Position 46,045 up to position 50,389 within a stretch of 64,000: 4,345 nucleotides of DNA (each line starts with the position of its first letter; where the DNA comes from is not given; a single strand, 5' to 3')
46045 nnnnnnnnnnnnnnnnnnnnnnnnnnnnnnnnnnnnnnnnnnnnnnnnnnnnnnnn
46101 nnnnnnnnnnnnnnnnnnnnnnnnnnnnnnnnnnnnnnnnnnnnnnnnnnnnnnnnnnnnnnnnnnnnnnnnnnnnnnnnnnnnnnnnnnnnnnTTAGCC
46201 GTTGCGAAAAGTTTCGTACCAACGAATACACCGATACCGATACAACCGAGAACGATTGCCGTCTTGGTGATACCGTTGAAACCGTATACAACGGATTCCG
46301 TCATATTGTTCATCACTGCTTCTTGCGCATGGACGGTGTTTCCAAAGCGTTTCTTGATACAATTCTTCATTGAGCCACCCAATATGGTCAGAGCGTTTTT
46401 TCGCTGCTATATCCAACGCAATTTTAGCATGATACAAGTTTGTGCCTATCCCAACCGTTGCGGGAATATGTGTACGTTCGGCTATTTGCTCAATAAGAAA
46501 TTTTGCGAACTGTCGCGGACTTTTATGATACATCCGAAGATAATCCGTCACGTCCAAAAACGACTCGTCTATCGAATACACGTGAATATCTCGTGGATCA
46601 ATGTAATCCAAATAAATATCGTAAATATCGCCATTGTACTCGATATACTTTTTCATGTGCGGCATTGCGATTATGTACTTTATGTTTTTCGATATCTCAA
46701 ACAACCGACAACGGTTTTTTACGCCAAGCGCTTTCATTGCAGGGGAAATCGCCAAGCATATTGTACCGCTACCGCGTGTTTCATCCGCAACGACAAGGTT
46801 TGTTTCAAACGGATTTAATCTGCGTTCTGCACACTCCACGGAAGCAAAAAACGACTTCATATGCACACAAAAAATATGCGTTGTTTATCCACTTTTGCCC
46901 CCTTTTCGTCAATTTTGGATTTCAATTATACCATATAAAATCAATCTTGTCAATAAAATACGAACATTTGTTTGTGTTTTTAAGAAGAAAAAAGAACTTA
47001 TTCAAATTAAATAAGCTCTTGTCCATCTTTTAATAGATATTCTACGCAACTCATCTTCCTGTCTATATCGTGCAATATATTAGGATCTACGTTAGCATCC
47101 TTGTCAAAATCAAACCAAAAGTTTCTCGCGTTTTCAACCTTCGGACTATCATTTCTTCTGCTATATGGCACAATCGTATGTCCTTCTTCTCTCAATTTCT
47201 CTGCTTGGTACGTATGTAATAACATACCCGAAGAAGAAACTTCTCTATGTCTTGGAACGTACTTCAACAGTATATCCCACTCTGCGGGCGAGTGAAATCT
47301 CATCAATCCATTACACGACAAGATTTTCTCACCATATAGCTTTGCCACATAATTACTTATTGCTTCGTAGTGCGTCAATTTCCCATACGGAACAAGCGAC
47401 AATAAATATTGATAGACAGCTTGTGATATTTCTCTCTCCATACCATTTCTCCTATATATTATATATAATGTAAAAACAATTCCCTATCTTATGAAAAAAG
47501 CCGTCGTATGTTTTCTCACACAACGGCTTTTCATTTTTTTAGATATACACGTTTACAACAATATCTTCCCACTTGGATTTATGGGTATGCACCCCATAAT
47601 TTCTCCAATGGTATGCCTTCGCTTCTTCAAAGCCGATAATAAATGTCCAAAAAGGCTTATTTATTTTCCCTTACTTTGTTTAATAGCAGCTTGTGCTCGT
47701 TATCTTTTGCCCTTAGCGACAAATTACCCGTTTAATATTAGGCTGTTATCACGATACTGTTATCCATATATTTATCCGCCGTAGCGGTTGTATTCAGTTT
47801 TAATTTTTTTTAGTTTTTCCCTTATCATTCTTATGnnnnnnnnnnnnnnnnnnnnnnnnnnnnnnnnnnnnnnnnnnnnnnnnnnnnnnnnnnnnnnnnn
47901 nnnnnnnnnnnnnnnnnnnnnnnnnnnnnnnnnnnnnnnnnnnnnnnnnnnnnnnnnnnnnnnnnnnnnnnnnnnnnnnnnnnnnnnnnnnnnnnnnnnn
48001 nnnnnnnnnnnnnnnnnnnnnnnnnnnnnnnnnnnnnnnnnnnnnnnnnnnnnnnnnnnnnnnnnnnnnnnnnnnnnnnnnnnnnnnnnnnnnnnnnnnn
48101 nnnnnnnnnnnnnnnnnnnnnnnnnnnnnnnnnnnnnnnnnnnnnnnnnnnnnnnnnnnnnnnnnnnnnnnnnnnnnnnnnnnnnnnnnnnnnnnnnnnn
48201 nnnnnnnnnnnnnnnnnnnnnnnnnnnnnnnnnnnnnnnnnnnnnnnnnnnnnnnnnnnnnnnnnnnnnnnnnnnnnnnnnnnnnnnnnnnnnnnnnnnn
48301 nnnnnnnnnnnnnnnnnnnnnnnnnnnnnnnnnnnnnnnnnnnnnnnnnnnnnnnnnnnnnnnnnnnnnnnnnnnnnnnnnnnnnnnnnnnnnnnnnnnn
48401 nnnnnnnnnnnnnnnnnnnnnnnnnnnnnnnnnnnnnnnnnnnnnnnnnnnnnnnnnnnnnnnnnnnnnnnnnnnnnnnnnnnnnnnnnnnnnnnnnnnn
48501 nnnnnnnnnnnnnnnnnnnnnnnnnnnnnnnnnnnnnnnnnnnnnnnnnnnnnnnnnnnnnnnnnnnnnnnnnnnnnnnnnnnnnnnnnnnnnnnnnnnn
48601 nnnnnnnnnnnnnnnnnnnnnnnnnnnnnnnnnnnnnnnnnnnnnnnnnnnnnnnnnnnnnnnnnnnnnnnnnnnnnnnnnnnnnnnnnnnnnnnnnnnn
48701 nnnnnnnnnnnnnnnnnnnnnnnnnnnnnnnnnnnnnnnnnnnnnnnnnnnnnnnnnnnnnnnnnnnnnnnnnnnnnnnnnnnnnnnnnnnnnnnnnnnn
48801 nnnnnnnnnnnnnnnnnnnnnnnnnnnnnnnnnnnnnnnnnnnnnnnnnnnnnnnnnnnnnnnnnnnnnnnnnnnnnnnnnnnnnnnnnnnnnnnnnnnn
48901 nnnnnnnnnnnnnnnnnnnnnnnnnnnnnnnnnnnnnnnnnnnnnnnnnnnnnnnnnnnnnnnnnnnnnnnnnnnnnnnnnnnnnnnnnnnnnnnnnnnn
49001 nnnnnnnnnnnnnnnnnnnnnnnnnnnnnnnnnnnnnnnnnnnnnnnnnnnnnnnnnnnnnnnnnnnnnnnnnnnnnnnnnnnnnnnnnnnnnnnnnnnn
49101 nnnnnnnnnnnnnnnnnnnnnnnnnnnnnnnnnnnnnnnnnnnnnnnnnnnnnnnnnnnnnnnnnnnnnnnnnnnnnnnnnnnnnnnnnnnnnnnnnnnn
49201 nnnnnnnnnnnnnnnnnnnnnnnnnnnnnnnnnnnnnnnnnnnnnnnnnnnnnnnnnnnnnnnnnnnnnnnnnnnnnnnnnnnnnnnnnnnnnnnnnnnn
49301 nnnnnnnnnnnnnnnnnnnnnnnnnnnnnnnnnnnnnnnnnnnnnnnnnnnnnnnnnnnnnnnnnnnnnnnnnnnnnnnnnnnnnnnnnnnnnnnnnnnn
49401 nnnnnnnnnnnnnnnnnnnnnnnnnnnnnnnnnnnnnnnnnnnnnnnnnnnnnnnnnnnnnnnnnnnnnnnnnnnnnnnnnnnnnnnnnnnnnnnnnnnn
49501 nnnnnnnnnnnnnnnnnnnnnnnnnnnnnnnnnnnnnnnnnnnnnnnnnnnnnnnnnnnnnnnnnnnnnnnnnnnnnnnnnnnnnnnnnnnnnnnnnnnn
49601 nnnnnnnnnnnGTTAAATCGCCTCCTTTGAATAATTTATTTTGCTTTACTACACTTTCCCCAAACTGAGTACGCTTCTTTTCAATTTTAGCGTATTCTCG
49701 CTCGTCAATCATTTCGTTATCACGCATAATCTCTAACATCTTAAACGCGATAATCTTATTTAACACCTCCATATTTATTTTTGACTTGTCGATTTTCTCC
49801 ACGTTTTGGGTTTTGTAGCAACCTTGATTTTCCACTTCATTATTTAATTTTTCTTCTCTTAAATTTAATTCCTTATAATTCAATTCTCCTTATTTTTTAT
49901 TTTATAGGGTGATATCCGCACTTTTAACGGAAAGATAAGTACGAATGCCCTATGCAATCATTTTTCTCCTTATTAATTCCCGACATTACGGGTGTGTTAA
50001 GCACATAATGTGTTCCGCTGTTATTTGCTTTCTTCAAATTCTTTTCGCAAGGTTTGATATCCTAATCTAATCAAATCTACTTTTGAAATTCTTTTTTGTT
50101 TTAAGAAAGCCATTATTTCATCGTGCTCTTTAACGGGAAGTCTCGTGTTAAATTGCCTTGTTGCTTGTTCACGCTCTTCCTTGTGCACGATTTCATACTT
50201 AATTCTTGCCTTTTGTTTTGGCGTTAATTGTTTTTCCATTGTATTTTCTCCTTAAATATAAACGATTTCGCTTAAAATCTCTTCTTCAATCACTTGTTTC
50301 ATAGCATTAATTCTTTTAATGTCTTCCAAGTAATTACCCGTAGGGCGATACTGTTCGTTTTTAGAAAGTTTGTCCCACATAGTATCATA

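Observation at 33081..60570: A shared promoter-operator module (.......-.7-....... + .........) links Type III mod, the mobile element's HTH gene and the DUF1835-like gene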

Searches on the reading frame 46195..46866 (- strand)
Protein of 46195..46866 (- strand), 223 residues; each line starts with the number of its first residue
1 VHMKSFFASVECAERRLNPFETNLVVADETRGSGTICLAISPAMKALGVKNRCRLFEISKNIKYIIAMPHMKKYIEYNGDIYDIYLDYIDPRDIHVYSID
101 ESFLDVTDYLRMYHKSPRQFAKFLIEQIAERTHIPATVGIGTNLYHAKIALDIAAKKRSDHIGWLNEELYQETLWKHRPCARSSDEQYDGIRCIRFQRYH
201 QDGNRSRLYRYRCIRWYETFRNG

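Call 10: search_protein_families(library=pfam, proteins=[window:46195-46866:-], max_evalue=0.01)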
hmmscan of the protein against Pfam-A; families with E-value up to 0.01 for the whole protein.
window:46195-46866:- (223 aa): 1 family
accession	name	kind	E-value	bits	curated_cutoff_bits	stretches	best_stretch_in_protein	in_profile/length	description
PF00817.25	IMS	-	1.1e-27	97.2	23.2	1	2-151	2-147/148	impB/mucB/samB family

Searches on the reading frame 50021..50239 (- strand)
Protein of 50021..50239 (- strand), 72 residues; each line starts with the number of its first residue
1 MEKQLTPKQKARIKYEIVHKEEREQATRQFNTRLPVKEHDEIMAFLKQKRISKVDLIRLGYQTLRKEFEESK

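Call 10: search_protein_families(library=pfam, proteins=[window:50021-50239:-], max_evalue=0.01)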
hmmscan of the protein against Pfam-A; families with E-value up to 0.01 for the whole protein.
window:50021-50239:- (72 aa): 1 family
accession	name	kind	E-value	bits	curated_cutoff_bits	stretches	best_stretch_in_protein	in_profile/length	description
PF15642.11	Tox-ODYAM1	-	0.0045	16.5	25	1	19-68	5-55/385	Toxin in Odyssella and Amoebophilus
